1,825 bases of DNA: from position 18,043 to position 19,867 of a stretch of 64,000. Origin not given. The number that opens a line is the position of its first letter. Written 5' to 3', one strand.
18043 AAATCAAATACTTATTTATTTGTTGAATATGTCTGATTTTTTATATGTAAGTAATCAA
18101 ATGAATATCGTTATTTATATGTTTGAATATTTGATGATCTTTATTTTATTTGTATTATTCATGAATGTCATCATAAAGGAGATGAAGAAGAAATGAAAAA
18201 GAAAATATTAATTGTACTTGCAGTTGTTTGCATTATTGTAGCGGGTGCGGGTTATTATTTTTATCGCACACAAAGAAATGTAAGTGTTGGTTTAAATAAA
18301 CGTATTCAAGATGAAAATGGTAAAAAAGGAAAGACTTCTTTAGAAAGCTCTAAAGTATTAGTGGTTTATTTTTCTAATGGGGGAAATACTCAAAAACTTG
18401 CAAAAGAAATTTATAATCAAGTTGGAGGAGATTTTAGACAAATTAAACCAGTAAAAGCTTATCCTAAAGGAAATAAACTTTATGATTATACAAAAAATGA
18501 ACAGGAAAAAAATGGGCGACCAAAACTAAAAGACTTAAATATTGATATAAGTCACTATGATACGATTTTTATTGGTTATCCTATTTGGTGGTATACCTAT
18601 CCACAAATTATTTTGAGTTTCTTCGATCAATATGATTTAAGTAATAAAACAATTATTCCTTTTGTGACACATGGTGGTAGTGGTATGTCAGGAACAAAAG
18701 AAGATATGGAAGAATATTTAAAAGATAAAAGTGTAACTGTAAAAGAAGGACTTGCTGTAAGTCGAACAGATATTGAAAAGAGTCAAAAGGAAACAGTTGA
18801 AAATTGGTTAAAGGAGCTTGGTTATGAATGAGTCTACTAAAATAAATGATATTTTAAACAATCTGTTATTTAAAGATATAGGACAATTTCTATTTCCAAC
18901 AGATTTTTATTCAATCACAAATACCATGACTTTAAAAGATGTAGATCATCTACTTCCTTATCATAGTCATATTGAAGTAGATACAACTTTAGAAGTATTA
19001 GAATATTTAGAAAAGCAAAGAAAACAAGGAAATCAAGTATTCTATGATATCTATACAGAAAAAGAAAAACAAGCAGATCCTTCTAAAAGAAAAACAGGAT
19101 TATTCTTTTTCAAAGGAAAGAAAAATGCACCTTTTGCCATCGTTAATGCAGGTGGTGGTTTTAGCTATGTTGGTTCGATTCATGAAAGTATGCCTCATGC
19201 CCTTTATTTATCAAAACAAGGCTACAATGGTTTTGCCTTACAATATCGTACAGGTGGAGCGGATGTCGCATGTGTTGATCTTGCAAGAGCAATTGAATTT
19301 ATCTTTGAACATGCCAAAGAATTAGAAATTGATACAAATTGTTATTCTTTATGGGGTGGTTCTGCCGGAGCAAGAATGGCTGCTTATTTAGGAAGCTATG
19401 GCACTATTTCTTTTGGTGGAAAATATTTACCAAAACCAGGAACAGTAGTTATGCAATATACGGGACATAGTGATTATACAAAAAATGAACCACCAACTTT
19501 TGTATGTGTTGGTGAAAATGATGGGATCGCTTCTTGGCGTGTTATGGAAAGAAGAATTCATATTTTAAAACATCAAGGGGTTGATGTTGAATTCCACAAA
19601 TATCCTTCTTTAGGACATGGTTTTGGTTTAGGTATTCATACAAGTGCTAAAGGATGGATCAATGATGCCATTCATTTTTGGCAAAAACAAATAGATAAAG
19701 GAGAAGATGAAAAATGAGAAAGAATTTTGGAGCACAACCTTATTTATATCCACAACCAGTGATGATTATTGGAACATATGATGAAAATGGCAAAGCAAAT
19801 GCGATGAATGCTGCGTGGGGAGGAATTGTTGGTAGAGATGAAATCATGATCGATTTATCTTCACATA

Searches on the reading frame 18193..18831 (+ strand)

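Call 10: search_protein_families(library=pfam, proteins=[window:18193-18831:+])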
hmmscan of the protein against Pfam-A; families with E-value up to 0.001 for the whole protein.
window:18193-18831:+ (212 aa): 5 families
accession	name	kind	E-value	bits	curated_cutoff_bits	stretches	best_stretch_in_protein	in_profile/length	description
PF12682.12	Flavodoxin_4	-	1.1e-29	103.3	24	1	54-207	1-153/155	Flavodoxin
PF03358.20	FMN_red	-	4.8e-07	29.9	24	1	54-177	2-133/152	NADPH-dependent FMN reductase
PF12724.12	Flavodoxin_5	-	9.1e-06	26.5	27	0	116-180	38-104/145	Flavodoxin domain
PF12641.12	Flavodoxin_3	-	1.2e-05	25.7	27.5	0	56-89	1-36/160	Flavodoxin domain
PF02525.22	Flavodoxin_2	-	0.00019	21.6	27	1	54-147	2-103/198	Flavodoxin-like fold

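Call 26: search_protein_families(library=ncbifam, proteins=[window:18193-18831:+], max_evalue=0.00001)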
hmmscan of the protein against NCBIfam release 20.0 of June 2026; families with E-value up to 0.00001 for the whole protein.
window:18193-18831:+ (212 aa): 4 families
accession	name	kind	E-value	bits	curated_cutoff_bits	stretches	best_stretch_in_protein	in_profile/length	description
NF005389.0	PRK06934.1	equivalog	8.2e-44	149.5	172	1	64-211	71-219/221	flavodoxin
NF005501.0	PRK07116.1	subfamily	1.5e-37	128.5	198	1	52-209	3-159/161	flavodoxin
NF038196.1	ferrodoxin_EFR1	subfamily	4e-09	36.9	75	1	57-189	1-108/242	EFR1 family ferrodoxin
NF006737.0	PRK09267.1-3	equivalog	6.9e-07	29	238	0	117-185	42-107/174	flavodoxin FldA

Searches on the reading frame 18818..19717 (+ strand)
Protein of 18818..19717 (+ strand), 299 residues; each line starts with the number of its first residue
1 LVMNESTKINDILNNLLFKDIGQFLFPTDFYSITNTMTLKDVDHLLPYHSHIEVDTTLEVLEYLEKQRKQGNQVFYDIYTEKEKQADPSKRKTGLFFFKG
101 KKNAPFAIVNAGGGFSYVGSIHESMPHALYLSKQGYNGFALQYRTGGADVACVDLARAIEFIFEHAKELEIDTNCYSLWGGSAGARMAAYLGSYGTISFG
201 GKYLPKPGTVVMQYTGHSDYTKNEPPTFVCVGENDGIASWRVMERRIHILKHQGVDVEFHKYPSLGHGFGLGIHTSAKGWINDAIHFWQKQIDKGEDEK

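Call 11: search_protein_families(library=pfam, proteins=[window:18818-19717:+])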
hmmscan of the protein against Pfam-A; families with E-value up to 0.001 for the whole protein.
window:18818-19717:+ (299 aa): 3 families
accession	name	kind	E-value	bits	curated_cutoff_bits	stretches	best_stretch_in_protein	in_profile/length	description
PF20434.5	BD-FAE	-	8e-11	42.3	26.8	1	100-193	9-108/215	BD-FAE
PF07859.19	Abhydrolase_3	-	3e-09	37.4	25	1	219-269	161-208/210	alpha/beta hydrolase fold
PF00326.27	Peptidase_S9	-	4.1e-06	26.9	22.6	1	218-294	136-212/213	Prolyl oligopeptidase family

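Call 26: search_protein_families(library=ncbifam, proteins=[window:18818-19717:+], max_evalue=0.00001)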
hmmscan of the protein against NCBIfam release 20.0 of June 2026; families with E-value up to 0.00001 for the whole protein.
window:18818-19717:+ (299 aa): 3 families
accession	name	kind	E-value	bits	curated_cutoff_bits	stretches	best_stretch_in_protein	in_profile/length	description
NF042968.1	AcxylEst_AxeA1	equivalog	3.9e-10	38.6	700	1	98-191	41-137/459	acetylxylan esterase AxeA1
NF041902.1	pecacetest_PaeX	equivalog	1.6e-09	37.2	550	1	100-193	71-170/318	pectin acetylesterase PaeX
NF052620.1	AryltfaseLP1002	equivalog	4.1e-09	36.2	300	1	101-193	29-125/265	lp_1002 family arylesterase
